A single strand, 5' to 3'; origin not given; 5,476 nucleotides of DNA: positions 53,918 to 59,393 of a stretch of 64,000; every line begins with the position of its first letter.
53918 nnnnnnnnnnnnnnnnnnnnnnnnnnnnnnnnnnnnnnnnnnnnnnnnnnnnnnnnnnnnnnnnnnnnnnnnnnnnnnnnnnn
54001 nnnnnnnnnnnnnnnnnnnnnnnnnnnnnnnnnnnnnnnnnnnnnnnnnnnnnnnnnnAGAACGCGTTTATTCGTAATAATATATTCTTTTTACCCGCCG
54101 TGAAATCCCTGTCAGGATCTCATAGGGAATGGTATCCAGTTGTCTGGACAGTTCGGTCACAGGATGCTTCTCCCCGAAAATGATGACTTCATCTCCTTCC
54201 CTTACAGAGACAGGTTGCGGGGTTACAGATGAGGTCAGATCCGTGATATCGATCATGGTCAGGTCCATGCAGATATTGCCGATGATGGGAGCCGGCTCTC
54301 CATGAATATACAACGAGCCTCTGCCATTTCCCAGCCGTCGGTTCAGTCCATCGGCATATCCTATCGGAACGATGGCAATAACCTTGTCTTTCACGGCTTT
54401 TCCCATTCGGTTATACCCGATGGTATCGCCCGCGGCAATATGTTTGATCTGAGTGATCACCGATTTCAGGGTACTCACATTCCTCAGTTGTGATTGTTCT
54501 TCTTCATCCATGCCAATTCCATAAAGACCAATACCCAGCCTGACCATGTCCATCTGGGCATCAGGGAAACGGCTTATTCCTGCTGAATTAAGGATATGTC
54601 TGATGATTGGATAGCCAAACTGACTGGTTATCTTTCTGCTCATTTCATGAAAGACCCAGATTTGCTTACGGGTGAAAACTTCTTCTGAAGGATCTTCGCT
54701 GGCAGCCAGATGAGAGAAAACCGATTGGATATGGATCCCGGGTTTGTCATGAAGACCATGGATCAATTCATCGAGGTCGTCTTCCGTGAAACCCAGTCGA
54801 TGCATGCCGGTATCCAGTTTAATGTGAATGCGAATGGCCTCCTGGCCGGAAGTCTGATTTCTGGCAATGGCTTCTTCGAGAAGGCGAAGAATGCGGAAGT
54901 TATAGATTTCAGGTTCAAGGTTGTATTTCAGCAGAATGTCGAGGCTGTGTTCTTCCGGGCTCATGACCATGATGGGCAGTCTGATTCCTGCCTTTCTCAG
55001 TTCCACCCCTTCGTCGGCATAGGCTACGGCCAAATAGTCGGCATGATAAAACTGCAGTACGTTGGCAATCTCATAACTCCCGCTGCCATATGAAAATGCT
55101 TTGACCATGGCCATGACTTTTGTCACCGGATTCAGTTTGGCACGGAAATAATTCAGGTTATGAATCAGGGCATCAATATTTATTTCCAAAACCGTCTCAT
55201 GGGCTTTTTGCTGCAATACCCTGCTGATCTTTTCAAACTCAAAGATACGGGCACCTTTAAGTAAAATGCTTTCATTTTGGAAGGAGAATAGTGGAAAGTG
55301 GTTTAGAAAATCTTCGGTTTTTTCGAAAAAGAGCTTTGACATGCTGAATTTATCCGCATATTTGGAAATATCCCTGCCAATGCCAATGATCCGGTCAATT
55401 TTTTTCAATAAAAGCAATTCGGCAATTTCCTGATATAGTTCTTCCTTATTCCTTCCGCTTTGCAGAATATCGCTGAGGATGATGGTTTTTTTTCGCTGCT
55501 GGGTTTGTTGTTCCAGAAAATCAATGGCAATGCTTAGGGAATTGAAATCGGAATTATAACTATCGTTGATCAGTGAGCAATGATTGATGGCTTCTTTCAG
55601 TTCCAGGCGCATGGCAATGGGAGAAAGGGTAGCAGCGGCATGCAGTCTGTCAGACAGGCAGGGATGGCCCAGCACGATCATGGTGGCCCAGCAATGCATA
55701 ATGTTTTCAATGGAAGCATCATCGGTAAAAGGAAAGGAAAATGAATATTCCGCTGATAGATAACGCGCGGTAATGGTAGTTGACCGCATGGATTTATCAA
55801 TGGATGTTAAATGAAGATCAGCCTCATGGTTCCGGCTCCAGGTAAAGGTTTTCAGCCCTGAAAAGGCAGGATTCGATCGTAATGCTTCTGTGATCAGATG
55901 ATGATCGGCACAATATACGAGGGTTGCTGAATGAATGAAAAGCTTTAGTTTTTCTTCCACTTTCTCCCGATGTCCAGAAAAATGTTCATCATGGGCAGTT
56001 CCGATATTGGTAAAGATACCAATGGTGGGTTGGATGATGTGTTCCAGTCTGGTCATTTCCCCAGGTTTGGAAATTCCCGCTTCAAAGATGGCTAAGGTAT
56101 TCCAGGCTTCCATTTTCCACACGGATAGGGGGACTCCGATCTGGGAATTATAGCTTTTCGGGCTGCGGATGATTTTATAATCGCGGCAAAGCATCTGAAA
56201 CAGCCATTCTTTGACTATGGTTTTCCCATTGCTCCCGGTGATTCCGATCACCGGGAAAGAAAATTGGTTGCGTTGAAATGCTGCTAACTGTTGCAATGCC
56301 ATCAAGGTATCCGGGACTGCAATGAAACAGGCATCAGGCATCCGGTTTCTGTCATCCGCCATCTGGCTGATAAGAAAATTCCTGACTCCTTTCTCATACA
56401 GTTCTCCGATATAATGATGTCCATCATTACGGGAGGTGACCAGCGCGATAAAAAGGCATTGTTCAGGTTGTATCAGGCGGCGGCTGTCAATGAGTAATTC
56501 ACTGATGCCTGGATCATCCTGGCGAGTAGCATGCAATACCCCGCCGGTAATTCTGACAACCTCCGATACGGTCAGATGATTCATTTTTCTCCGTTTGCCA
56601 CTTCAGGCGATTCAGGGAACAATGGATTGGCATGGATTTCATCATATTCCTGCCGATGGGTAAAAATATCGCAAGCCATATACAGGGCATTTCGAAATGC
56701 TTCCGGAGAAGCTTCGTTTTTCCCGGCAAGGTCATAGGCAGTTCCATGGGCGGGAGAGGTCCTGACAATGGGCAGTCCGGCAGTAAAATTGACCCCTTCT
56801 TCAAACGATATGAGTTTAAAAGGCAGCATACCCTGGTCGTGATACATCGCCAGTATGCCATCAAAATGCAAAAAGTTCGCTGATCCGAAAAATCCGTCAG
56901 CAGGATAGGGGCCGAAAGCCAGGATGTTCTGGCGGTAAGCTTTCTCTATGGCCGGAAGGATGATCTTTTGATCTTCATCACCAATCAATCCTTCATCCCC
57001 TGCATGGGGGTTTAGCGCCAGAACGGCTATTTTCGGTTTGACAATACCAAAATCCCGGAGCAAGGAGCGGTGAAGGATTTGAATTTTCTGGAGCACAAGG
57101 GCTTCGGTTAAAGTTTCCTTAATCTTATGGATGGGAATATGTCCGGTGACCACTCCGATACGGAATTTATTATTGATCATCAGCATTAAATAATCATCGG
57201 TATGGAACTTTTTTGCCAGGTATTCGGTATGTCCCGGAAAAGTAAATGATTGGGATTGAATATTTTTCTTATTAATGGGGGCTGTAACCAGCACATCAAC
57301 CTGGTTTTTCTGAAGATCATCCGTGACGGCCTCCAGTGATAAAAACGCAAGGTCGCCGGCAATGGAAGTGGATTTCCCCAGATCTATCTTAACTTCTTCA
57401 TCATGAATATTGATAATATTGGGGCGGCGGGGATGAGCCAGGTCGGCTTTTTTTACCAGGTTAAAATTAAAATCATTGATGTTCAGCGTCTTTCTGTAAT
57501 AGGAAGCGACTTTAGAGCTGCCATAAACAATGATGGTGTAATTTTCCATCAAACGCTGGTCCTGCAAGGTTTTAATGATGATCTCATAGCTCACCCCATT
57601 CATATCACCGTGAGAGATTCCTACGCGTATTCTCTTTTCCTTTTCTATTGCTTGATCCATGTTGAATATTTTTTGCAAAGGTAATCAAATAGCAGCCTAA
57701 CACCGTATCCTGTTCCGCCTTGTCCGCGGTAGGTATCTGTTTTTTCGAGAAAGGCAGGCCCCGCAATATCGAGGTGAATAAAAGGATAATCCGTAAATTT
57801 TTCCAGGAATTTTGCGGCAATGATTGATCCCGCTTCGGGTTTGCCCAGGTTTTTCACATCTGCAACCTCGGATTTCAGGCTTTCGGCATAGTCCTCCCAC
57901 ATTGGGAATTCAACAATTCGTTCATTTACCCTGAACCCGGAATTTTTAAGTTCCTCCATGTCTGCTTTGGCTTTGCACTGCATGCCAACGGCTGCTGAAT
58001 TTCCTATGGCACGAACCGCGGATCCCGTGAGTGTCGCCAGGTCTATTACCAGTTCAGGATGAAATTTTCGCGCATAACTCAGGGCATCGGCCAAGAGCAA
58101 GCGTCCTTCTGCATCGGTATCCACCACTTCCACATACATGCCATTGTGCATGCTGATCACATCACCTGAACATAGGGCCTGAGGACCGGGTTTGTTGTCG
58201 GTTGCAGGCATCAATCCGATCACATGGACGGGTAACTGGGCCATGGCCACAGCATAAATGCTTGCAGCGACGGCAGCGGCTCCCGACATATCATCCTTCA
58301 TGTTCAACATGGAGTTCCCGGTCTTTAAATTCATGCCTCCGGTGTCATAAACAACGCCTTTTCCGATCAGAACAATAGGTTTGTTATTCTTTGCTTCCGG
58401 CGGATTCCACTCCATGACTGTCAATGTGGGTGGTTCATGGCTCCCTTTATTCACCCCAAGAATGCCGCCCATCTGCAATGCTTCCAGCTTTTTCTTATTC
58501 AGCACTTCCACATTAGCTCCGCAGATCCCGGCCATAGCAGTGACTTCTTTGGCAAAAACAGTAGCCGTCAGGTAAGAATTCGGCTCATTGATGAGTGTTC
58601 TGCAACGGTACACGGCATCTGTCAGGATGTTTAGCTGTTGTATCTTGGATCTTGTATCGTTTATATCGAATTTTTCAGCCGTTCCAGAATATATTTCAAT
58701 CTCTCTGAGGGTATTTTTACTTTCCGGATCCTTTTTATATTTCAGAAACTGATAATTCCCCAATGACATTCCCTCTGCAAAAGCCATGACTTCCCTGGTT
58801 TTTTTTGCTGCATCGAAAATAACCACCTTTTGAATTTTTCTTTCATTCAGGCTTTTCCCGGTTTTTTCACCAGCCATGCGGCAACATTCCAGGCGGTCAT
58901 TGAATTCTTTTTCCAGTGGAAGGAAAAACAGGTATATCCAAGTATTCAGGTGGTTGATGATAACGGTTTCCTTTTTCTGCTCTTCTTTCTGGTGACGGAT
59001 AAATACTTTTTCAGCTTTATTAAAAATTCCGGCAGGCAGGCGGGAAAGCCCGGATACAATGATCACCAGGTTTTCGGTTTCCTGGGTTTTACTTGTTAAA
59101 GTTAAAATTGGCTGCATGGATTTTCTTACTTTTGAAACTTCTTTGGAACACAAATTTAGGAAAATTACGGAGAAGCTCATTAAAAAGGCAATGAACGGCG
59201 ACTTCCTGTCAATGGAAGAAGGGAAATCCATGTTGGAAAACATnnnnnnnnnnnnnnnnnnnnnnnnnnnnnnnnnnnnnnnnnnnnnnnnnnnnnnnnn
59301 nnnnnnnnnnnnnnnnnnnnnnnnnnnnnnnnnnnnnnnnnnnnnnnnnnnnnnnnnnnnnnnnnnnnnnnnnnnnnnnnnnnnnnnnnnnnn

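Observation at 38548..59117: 20.6-kb, 11-gene co-directional envelope block joining cell-wall precursor, glycan O-acylation, LtaS-like and T9SS-cargo genes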

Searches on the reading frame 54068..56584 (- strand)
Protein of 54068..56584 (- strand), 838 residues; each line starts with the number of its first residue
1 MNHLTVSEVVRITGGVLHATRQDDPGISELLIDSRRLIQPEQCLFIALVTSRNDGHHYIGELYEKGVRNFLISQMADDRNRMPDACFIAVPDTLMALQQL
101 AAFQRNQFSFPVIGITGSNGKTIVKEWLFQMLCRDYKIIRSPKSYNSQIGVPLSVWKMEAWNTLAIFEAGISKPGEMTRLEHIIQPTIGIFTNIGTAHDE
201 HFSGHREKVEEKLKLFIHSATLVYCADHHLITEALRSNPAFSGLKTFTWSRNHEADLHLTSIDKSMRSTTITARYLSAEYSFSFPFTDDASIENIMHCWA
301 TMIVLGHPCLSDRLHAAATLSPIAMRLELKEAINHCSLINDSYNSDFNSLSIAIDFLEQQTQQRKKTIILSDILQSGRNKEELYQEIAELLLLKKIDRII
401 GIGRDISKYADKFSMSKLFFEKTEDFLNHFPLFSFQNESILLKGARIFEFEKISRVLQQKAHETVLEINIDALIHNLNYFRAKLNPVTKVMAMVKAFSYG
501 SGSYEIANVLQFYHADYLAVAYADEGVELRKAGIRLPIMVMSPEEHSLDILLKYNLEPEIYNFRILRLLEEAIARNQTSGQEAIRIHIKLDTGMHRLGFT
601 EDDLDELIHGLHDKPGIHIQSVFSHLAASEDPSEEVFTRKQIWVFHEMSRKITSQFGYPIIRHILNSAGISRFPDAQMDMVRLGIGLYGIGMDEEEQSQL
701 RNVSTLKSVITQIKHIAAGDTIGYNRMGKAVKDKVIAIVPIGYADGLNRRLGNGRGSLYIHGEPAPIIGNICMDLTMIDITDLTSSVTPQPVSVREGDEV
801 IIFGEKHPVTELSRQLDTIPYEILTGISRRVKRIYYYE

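Call 3: search_protein_families(library=pfam, proteins=[window:54068-56584:-], max_evalue=0.01)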
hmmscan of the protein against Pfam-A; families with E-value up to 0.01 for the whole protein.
window:54068-56584:- (838 aa): 4 families
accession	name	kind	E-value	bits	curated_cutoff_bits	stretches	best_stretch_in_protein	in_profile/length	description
PF01168.26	Ala_racemase_N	-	3.4e-55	187.6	24.1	1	468-690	1-218/220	Alanine racemase, N-terminal domain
PF00842.27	Ala_racemase_C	-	2.9e-40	137.2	25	1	703-835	1-127/127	Alanine racemase, C-terminal domain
PF08245.18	Mur_ligase_M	-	1.4e-25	90.9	24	1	115-301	1-199/200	Mur ligase middle domain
PF02875.26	Mur_ligase_C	-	3.8e-07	31.4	28.4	1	325-414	1-92/127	Mur ligase, glutamate ligase domain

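Call 5: search_protein_families(library=ncbifam, proteins=[window:54068-56584:-], max_evalue=0.01)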
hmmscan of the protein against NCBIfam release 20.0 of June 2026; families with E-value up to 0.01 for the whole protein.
window:54068-56584:- (838 aa): 22 families
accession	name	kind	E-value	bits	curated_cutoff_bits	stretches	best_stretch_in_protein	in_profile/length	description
NF008897.0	PRK11930.1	equivalog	0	1159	804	1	5-838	4-822/822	bifunctional UDP-N-acetylmuramoyl-tripeptide:D-alanyl-D-alanine ligase/alanine racemase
TIGR00492.1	alr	equivalog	8.2e-89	298.1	168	1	464-835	3-367/369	alanine racemase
NF033131.1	vanT-G-Cterm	exception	8.4e-83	278.2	460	1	465-835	4-368/368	serine racemase VanT catalytic subunit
TIGR01143.1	murF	subfamily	1.2e-82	278.1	288.6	1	32-456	1-417/418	UDP-N-acetylmuramoyl-tripeptide--D-alanyl-D-alanine ligase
NF008896.0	PRK11929.1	equivalog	1.1e-68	232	1023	1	6-459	506-958/965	bifunctional UDP-N-acetylmuramoyl-L-alanyl-D-glutamate--2,6-diaminopimelate ligase MurE/UDP-N-acetylmuramoyl-tripeptide--D-alanyl-D-alanine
NF033132.1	vanT-CELN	equivalog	2.8e-60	204.5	900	1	457-832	333-694/697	membrane-bound serine racemase VanT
NF000792.0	PRK00053.2-3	equivalog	5.4e-50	170.5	384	1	465-835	5-358/360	alanine racemase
NF033133.1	vanT-L-cat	exception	3.7e-45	154.7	750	1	467-784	11-325/366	serine racemase VanT-L catalytic subunit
NF002970.2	PRK03646.1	exception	1.1e-41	143.1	600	1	467-832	8-352/356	catabolic alanine racemase DadX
NF000791.0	PRK00053.2-2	equivalog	9.4e-41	140.1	218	1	466-834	4-338/340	alanine racemase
NF010693.0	PRK14093.1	equivalog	2.5e-40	138.6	544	1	26-415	27-420/479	UDP-N-acetylmuramoylalanyl-D-glutamyl-2,6-diaminopimelate--D-alanyl-D-alanine ligase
NF008041.0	PRK10773.1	equivalog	2.8e-40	138.4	551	1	1-461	1-451/453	UDP-N-acetylmuramoyl-tripeptide--D-alanyl-D-alanine ligase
NF009879.0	PRK13340.1-4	subfamily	4.8e-38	131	434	1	439-808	17-373/406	alanine racemase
NF001126.0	PRK00139.1-4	equivalog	4.2e-19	68.5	373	2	21-132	17-126/486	UDP-N-acetylmuramoyl-L-alanyl-D-glutamate--2,6-diaminopimelate ligase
NF001124.0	PRK00139.1-2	equivalog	1.9e-17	63.2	476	2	19-132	20-131/500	UDP-N-acetylmuramoyl-L-alanyl-D-glutamate--2,6-diaminopimelate ligase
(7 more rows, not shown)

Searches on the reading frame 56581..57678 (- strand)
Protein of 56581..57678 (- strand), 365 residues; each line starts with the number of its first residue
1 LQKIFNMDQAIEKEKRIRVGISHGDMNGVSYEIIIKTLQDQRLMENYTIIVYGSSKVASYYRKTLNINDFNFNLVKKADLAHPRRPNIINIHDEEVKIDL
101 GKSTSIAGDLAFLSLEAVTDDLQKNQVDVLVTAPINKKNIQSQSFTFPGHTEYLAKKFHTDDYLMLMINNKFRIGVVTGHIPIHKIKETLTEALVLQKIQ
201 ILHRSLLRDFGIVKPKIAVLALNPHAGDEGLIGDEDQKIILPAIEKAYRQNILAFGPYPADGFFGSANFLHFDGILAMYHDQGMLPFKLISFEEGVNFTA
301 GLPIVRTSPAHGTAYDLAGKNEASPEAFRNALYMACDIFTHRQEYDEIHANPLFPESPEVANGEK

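Call 3: search_protein_families(library=pfam, proteins=[window:56581-57678:-], max_evalue=0.01)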
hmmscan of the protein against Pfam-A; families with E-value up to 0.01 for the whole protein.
window:56581-57678:- (365 aa): 1 family
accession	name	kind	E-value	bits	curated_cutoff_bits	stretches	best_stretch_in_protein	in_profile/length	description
PF04166.17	PdxA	-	2.2e-105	352.6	27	1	47-335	3-286/286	Pyridoxal phosphate biosynthetic protein PdxA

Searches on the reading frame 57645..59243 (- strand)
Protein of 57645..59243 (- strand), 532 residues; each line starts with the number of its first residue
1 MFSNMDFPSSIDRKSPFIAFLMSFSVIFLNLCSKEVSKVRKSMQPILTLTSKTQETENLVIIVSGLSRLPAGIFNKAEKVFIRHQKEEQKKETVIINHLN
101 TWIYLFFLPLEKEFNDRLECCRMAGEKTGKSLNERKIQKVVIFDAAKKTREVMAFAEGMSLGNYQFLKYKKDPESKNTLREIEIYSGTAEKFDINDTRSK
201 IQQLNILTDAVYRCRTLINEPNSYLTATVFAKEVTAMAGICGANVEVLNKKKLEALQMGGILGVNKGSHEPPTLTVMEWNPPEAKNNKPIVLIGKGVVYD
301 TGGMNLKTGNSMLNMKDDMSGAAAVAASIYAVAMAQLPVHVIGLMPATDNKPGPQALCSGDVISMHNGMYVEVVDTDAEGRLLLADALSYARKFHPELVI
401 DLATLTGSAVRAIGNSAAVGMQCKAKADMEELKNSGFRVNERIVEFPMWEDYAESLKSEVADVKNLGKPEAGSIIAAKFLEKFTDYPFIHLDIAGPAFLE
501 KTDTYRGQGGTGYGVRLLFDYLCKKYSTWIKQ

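Call 5: search_protein_families(library=ncbifam, proteins=[window:57645-59243:-], max_evalue=0.01)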
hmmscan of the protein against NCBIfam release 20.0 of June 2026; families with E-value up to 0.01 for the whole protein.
window:57645-59243:- (532 aa): 13 families
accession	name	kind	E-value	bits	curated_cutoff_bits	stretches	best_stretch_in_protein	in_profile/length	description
NF002082.0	PRK00913.3-4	equivalog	3.4e-111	372.5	552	1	152-523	125-501/504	leucyl aminopeptidase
NF002083.0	PRK00913.3-5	equivalog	5.3e-108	362.1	468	1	82-523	42-488/492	leucyl aminopeptidase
NF002073.0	PRK00913.1-2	equivalog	3.3e-107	359.5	432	1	119-522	97-498/505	leucyl aminopeptidase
NF002077.0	PRK00913.2-4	equivalog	3.4e-105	352.9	471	1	101-526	71-499/501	leucyl aminopeptidase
NF002075.0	PRK00913.2-2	equivalog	6.2e-101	338.7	468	1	36-526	13-500/502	leucyl aminopeptidase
NF002074.0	PRK00913.1-4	equivalog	2.4e-99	333.4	415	1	145-525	119-493/496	leucyl aminopeptidase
NF002076.0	PRK00913.2-3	equivalog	8.9e-91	305.4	491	1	102-525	71-493/494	leucyl aminopeptidase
NF002081.0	PRK00913.3-3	equivalog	1.5e-84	284.6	485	1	81-525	37-481/485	leucyl aminopeptidase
NF002072.0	PRK00913.1-1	equivalog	1.2e-77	261.6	826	1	162-525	136-495/502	leucyl aminopeptidase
NF002080.0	PRK00913.3-2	equivalog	2.7e-71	240.7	475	1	198-499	122-425/447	leucyl aminopeptidase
NF002078.0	PRK00913.2-5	equivalog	2.7e-70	237.3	622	1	155-527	128-499/500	leucyl aminopeptidase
NF003450.0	PRK05015.1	equivalog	1.6e-57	195.2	437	1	199-524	95-427/429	aminopeptidase PepB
NF002079.0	PRK00913.3-1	equivalog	4.3e-51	174.1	1013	1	157-517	114-484/496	leucyl aminopeptidase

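Call 6: search_protein_families(library=pfam, proteins=[window:57645-59243:-], max_evalue=0.01)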
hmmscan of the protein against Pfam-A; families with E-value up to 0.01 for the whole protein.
window:57645-59243:- (532 aa): 2 families
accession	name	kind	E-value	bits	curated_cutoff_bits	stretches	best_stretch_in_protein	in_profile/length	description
PF00883.26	Peptidase_M17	-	6.6e-105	351.2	25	1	214-518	3-309/310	Cytosol aminopeptidase family, catalytic domain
PF02789.23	Peptidase_M17_N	-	3.6e-05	24.1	23.4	1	121-172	71-128/129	Cytosol aminopeptidase family, N-terminal domain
